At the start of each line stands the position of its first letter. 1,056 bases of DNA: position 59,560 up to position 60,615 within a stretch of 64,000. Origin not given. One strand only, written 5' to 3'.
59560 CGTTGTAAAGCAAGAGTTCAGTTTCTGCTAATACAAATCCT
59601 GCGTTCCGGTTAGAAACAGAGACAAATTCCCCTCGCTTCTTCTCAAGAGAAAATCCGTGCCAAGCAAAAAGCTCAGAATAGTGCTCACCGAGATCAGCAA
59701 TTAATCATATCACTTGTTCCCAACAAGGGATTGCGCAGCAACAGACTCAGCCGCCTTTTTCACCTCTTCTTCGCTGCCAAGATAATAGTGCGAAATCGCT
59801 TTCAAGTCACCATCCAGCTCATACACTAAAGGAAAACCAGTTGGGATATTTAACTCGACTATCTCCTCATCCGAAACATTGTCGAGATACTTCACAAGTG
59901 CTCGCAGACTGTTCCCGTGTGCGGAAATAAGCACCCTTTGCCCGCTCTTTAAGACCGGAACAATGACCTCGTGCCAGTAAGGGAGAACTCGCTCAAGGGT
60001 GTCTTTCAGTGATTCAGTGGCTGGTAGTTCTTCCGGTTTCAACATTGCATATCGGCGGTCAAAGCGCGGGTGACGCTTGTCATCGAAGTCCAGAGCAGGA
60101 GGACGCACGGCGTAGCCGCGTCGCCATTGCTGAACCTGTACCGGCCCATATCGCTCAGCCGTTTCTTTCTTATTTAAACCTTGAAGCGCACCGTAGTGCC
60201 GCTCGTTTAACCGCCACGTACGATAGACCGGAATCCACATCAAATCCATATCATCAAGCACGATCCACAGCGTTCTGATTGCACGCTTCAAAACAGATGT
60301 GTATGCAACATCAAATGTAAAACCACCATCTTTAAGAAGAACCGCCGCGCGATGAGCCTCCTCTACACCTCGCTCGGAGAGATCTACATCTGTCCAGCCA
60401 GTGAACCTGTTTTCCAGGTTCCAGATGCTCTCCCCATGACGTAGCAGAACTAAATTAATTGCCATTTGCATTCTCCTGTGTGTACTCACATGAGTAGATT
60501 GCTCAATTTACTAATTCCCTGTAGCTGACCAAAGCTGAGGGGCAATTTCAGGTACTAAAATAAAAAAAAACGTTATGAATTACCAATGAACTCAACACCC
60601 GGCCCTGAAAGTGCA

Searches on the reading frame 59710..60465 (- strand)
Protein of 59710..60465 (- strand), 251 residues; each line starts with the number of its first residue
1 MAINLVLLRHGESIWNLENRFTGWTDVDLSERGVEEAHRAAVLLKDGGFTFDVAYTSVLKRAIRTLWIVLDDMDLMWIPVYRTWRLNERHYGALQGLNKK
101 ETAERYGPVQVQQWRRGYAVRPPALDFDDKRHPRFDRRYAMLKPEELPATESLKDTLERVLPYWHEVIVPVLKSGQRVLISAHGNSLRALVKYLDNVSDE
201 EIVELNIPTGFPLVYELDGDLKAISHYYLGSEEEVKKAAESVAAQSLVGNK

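Call 40: find_encoding_contigs(protein=window:59710-60465:-, flank=10000, max_places=10)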
Protein window:59710-60465:- (251 aa): 4 contigs read that carry it; 3 places shown.
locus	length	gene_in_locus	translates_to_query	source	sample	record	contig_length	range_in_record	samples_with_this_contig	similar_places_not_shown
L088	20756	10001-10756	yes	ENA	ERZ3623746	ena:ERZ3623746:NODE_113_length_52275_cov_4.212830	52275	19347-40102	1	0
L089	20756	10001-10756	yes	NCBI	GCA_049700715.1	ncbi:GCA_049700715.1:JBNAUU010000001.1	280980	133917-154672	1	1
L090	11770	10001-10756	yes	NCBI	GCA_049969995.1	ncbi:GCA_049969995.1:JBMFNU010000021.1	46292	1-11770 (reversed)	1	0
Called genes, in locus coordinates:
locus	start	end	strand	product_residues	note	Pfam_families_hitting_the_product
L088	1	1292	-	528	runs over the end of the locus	PF02789:Peptidase_M17_N, PF00883:Peptidase_M17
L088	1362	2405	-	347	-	PF01368:DHH, PF02272:DHHA1 (weak)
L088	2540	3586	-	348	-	PF02775:TPP_enzyme_C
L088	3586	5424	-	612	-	PF01558:POR, PF01855:POR_N, PF17147:PFOR_II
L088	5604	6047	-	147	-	PF01281:Ribosomal_L9_N, PF03948:Ribosomal_L9_C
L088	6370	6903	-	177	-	PF00436:SSB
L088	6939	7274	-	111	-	PF01250:Ribosomal_S6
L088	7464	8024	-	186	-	PF01195:Pept_tRNA_hydro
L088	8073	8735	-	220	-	PF01386:Ribosomal_L25p, PF14693:Ribosomal_TL5_C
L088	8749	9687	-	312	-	PF13793:Pribosyltran_N, PF00156:Pribosyltran, PF14572:Pribosyl_synth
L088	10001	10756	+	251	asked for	PF00300:His_Phos_1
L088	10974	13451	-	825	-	PF02837:Glyco_hydro_2_N (weak), PF22666:Glyco_hydro_2_N2, PF00703:Glyco_hydro_2 (weak), PF17753:Ig_mannosidase (weak)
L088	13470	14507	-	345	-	PF04041:Glyco_hydro_130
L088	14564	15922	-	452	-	-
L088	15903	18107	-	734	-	PF06202:GDE_C (weak), PF22422:MGH1-like_GH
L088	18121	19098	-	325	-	-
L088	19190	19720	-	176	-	-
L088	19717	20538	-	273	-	PF00528:BPD_transp_1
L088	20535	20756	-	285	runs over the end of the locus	PF00528:BPD_transp_1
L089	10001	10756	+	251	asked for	PF00300:His_Phos_1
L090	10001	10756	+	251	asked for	PF00300:His_Phos_1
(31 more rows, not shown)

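Call 54: search_protein_families(library=pfam, proteins=[L088:10974-13451:-, L088:13470-14507:-, L088:14564-15922:-, L088:15903-18107:-, L088:18121-19098:-, L088:19190-19720:-], max_evalue=0.01)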
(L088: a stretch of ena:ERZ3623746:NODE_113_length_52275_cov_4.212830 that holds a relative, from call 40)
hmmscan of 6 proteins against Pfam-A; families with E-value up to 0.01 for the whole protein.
L088:10974-13451:- (825 aa): 5 families
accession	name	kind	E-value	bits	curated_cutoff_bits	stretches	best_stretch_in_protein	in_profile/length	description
PF22666.2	Glyco_hydro_2_N2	-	9e-57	192.2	27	1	13-187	1-167/167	Glycosyl hydrolase 2 galactose-binding domain-like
PF00703.27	Glyco_hydro_2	-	4.8e-07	31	23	1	260-312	68-109/109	Glycosyl hydrolases family 2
PF02837.24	Glyco_hydro_2_N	-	4.9e-07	30.3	28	1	71-143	68-141/169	Glycosyl hydrolases family 2, sugar binding domain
PF17753.7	Ig_mannosidase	-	1.1e-06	28.7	22.6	1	750-815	2-72/81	Ig-fold domain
PF17786.7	Mannosidase_ig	-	0.00013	22.9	23.4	1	665-738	7-83/91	Mannosidase Ig/CBM-like domain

L088:13470-14507:- (345 aa): 2 families
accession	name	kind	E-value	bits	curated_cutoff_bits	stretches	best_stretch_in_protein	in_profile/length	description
PF04041.19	Glyco_hydro_130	-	3e-34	118.8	26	1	67-341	54-309/320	beta-1,4-mannooligosaccharide phosphorylase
PF04616.20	Glyco_hydro_43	-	0.00056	19.8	32.2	1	115-226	11-114/288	Glycosyl hydrolases family 43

L088:14564-15922:- (452 aa): 1 family
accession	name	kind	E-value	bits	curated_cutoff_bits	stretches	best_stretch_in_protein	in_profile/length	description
PF00759.25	Glyco_hydro_9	-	0.00073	19.4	27.7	1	209-366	213-371/444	Glycosyl hydrolase family 9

L088:15903-18107:- (734 aa): 3 families
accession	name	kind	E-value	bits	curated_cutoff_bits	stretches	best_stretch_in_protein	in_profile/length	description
PF22422.2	MGH1-like_GH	-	1.4e-14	54.9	27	1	412-560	174-321/356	Mannosylglycerate hydrolase MGH1-like glycoside hydrolase domain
PF06202.20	GDE_C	-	2.2e-06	27.3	21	1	334-543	78-297/367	Amylo-alpha-1,6-glucosidase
PF17389.8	Bac_rhamnosid6H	-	0.001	18.9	24.5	1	341-497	102-244/339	Bacterial alpha-L-rhamnosidase 6 hairpin glycosidase domain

L088:18121-19098:- (325 aa): 1 family
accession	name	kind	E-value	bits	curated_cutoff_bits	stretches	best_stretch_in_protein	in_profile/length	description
PF13145.12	Rotamase_2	-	0.00017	22.8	27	1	3-30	83-110/121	PPIC-type PPIASE domain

L088:19190-19720:- (176 aa): 0 families
